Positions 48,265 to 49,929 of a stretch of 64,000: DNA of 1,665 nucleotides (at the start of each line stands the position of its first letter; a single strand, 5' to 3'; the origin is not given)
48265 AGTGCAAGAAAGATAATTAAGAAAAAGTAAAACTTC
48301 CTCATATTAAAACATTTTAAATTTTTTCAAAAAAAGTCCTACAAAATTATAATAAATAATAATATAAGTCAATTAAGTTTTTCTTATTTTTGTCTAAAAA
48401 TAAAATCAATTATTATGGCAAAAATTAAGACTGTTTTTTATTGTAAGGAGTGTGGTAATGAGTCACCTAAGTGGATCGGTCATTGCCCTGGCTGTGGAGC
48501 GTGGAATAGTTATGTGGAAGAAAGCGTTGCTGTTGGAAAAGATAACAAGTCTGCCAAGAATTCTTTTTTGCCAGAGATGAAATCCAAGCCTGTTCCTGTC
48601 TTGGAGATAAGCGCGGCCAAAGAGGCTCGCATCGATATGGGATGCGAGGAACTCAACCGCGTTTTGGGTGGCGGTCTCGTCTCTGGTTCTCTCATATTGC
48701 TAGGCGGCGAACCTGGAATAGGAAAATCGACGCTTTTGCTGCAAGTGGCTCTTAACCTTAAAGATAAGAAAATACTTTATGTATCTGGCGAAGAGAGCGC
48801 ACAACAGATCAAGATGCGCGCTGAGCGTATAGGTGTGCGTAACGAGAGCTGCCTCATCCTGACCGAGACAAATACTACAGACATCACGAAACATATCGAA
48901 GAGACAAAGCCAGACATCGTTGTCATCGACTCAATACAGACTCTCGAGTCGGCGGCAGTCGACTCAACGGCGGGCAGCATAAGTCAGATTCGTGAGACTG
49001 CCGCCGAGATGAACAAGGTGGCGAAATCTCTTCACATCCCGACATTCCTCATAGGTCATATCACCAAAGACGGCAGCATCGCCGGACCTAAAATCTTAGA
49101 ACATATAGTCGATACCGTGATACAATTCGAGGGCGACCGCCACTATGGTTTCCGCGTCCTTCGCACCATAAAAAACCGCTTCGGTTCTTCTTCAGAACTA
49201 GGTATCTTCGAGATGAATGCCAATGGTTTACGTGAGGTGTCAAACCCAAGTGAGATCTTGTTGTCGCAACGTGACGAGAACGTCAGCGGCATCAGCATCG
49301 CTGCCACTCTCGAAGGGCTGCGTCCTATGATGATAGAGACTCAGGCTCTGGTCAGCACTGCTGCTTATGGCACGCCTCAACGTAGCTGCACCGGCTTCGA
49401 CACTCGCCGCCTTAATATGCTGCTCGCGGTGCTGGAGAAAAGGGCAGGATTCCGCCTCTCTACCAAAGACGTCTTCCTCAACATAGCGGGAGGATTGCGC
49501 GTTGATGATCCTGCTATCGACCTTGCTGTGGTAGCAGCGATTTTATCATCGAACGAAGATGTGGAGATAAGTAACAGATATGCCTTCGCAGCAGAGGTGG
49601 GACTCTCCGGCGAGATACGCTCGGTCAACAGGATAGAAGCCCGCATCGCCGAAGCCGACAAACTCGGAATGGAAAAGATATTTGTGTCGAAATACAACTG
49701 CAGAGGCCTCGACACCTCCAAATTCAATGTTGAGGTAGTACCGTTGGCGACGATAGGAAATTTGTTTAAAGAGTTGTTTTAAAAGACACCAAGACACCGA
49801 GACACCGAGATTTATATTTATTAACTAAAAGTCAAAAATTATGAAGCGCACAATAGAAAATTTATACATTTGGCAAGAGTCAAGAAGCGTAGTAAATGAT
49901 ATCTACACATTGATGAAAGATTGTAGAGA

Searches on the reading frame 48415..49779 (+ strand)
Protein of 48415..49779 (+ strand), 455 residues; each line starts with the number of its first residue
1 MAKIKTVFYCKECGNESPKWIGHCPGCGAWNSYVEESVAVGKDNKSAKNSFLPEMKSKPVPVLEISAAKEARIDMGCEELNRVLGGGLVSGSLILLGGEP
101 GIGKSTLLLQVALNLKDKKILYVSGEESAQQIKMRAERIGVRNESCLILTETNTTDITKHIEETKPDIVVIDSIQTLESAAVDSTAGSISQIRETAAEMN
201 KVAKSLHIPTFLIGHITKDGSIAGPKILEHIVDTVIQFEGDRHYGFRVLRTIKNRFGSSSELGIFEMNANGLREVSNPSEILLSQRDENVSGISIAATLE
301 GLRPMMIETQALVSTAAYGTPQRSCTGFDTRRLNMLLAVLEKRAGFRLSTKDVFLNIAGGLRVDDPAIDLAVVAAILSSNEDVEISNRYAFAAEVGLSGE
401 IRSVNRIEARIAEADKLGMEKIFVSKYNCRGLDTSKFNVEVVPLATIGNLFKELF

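Call 4: search_protein_families(library=pfam, proteins=[window:48415-49779:+], max_evalue=0.01)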
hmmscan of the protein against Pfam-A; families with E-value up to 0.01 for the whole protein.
window:48415-49779:+ (455 aa): 16 families
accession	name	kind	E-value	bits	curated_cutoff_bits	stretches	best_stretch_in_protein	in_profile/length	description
PF06745.19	ATPase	-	3.1e-17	63.2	26.6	2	75-141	3-72/231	KaiC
PF13481.12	AAA_25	-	1.7e-13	51.1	27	1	63-220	5-194/195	AAA domain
PF18073.7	Zn_ribbon_LapB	-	1.6e-10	40.9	25.7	1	8-34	1-27/28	Rubredoxin metal binding domain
PF03796.21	DnaB_C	-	2.4e-10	40.6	27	1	74-136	3-67/255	DnaB-like helicase C terminal domain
PF13541.12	ChlI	-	2.6e-10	40.7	27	1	342-428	35-121/121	Subunit ChlI of Mg-chelatase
PF00004.35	AAA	-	1e-05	26.4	21.2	1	94-206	1-95/131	ATPase family associated with various cellular activities (AAA)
PF13479.12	AAA_24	-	1.4e-05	25.5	27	1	94-186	5-85/195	AAA domain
PF07728.20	AAA_5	-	5.3e-05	23.7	22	1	94-203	2-104/139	AAA domain (dynein-related subfamily)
PF05362.19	Lon_C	-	8.6e-05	22.6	21.1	1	352-433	95-177/205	Lon protease (S16) C-terminal proteolytic domain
PF03266.21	NTPase_1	-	9.1e-05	22.8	23.9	1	94-120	2-28/168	NTPase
PF13173.12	AAA_14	-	0.00012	22.5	27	1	93-179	4-76/129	AAA domain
PF13191.12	AAA_16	-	0.00016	22.7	32.6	1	81-126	17-59/167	AAA ATPase domain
PF13401.12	AAA_22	-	0.00017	22.3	27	1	92-195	6-107/130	AAA domain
PF25199.1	nSTAND_NTPase5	-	0.00042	20.6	34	1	92-150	42-102/145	Novel STAND NTPase 5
PF20720.3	nSTAND3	-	0.00043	20.4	27.2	1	93-172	19-72/155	Novel STAND NTPase 3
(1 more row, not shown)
